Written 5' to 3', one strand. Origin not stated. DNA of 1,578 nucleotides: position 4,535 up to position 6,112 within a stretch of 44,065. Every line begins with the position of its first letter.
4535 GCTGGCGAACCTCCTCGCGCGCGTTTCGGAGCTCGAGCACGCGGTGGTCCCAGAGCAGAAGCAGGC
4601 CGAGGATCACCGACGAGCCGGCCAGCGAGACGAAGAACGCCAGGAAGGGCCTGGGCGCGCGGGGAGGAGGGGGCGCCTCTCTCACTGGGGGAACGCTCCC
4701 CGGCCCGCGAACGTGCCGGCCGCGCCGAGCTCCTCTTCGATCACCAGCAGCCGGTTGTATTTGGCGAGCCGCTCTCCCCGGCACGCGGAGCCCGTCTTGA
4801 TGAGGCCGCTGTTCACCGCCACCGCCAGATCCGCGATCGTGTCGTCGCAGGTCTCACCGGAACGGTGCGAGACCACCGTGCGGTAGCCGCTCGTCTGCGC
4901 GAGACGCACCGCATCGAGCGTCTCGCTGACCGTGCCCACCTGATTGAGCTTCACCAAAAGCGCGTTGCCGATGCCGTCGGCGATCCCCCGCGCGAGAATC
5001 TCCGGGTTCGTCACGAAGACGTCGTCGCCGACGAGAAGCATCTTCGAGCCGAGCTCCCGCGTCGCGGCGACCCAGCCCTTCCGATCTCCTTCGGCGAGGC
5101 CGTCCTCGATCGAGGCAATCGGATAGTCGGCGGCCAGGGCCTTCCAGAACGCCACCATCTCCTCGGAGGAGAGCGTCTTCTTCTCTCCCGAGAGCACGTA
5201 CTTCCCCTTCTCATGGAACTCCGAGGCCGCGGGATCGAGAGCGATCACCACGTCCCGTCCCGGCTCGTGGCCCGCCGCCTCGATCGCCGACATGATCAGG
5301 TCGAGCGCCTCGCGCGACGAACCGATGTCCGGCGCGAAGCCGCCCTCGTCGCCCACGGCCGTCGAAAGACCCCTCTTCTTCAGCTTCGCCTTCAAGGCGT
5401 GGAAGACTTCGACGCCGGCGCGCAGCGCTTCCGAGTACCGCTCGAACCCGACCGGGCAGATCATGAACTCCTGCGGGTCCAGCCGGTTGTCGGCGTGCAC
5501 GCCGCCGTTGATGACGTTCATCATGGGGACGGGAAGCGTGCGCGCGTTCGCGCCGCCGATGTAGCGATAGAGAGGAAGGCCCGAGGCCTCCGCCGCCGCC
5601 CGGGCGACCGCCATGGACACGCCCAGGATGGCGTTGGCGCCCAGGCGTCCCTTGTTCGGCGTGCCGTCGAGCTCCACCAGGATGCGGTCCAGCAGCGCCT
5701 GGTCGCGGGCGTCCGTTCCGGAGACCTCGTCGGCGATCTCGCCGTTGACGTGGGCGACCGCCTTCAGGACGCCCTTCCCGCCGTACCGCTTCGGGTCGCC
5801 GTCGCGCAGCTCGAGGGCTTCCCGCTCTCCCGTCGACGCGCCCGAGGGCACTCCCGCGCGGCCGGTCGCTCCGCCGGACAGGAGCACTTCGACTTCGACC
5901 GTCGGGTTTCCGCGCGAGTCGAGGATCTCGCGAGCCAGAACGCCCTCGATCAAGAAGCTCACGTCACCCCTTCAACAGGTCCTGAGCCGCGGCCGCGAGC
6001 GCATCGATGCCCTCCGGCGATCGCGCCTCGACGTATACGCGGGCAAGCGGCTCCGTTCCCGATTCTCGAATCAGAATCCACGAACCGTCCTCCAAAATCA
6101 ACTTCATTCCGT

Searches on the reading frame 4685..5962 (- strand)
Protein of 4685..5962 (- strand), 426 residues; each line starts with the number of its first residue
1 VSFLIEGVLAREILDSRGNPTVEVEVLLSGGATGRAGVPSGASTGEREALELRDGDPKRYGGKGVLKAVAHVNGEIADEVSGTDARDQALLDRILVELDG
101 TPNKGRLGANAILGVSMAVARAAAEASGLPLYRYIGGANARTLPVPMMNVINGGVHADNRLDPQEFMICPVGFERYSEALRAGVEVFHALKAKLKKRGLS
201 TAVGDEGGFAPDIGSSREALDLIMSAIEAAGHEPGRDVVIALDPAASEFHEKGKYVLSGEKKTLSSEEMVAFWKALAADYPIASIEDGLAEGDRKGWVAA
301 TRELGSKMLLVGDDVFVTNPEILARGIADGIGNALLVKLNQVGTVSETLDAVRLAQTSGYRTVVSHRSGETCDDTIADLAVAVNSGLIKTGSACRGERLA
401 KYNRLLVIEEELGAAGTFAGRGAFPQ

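Call 16: find_encoding_contigs(protein=window:4685-5962:-, flank=10000, max_places=6)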
Protein seq(426 aa) (426 aa): no gene with exactly this product is on record in the collection.
